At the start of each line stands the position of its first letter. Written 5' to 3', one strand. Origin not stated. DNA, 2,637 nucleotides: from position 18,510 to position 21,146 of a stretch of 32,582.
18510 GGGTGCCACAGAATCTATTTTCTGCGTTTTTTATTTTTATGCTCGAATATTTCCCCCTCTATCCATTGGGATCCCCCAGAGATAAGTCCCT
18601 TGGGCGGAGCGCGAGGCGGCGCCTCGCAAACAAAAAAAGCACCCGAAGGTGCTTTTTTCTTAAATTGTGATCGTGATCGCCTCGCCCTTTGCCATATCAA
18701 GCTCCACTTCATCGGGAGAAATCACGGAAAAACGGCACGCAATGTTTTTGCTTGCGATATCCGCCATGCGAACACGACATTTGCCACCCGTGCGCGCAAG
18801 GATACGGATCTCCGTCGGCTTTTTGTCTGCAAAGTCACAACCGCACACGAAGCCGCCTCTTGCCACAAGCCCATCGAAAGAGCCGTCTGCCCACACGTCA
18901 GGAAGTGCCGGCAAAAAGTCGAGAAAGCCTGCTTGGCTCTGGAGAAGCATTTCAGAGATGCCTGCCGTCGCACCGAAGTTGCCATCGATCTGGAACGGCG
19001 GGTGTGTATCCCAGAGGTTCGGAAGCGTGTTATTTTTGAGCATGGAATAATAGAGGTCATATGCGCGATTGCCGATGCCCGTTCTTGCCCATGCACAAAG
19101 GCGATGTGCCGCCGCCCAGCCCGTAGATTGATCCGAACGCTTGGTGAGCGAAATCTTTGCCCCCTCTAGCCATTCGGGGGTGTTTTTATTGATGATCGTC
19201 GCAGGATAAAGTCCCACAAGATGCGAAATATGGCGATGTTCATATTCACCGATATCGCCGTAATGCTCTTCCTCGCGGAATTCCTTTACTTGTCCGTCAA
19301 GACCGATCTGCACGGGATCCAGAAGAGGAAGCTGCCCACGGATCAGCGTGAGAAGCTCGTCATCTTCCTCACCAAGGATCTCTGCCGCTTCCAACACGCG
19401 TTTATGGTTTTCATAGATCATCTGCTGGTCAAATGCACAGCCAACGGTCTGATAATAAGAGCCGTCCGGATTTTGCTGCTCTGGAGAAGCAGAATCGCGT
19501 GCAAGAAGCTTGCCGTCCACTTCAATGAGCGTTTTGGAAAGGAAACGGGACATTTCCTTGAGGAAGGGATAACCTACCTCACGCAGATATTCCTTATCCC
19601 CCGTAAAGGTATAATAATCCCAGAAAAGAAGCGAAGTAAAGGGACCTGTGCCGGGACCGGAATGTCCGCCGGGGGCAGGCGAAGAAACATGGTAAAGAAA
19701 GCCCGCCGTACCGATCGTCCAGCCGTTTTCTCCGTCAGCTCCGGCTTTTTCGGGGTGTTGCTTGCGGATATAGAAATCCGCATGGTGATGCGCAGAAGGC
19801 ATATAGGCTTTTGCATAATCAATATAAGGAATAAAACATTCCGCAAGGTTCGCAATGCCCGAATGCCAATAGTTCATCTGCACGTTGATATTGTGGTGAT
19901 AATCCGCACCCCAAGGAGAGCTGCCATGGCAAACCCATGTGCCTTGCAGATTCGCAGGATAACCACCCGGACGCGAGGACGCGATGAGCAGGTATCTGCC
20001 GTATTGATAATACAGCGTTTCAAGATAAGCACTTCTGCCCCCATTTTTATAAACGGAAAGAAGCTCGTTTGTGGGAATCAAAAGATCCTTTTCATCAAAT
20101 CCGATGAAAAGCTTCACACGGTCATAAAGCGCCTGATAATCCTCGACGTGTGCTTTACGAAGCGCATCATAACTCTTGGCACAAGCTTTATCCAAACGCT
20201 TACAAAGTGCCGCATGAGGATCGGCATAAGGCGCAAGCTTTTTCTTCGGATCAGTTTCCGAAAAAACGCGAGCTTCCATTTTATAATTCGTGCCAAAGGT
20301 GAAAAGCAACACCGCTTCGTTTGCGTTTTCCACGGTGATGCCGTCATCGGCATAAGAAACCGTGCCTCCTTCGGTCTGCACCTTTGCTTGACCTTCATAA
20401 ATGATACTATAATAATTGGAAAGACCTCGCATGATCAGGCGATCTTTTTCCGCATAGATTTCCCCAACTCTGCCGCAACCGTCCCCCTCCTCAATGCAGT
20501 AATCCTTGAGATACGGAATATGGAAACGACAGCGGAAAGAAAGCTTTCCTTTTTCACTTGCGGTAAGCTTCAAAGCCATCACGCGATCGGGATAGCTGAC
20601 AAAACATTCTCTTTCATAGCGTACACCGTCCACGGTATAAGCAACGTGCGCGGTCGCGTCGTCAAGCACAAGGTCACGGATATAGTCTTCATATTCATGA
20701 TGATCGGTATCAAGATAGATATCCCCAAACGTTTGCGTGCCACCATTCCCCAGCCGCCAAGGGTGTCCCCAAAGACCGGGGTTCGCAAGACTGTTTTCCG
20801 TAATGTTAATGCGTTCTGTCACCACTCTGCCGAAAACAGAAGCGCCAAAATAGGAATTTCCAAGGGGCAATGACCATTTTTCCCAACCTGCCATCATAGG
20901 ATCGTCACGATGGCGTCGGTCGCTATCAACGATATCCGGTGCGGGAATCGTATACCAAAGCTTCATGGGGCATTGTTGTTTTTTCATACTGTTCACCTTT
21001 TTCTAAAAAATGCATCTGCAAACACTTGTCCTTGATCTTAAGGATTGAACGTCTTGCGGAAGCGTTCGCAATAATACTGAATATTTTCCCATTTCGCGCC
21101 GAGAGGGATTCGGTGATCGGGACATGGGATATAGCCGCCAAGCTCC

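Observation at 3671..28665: Dispersed modular GC-hairpin repeat family: five copies in 32 kb with covarying stems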

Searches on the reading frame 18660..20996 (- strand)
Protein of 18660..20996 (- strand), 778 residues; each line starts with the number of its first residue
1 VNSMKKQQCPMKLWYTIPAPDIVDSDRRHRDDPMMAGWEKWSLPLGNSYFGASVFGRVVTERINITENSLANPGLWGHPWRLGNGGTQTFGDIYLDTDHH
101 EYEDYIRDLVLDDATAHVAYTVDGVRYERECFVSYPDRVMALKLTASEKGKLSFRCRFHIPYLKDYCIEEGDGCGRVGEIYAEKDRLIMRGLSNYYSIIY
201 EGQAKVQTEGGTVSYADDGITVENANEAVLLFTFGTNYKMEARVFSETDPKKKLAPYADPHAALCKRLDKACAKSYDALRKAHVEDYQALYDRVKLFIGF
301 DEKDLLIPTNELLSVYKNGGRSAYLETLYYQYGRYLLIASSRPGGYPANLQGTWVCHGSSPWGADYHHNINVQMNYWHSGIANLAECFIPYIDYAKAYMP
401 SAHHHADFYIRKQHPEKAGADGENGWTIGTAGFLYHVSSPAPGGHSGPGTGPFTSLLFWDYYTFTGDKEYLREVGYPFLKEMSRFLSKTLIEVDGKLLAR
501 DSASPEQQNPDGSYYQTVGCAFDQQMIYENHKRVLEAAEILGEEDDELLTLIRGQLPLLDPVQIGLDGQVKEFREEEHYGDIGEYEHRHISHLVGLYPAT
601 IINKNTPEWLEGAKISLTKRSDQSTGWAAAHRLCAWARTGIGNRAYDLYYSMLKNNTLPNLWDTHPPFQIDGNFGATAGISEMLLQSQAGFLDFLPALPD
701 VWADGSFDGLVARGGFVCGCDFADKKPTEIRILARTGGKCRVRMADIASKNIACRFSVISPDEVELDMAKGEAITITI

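Call 10: search_protein_families(library=pfam, proteins=[window:18660-20996:-])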
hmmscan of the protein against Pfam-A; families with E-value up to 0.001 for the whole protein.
window:18660-20996:- (778 aa): 3 families
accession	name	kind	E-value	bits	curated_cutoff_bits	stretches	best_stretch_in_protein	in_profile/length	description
PF22124.2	Glyco_hydro_95_cat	-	3.8e-125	418.5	27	1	275-684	1-408/408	Glycosyl hydrolase family 95 catalytic domain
PF14498.12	Glyco_hyd_65N_2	-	1.5e-33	117.2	27.7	1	87-240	88-233/234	Glycosyl hydrolase family 65, N-terminal domain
PF21307.2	Glyco_hydro_95_C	-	7.3e-19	68.5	27.6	1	686-775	1-93/94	Glycoside hydrolase family 95, C-terminal domain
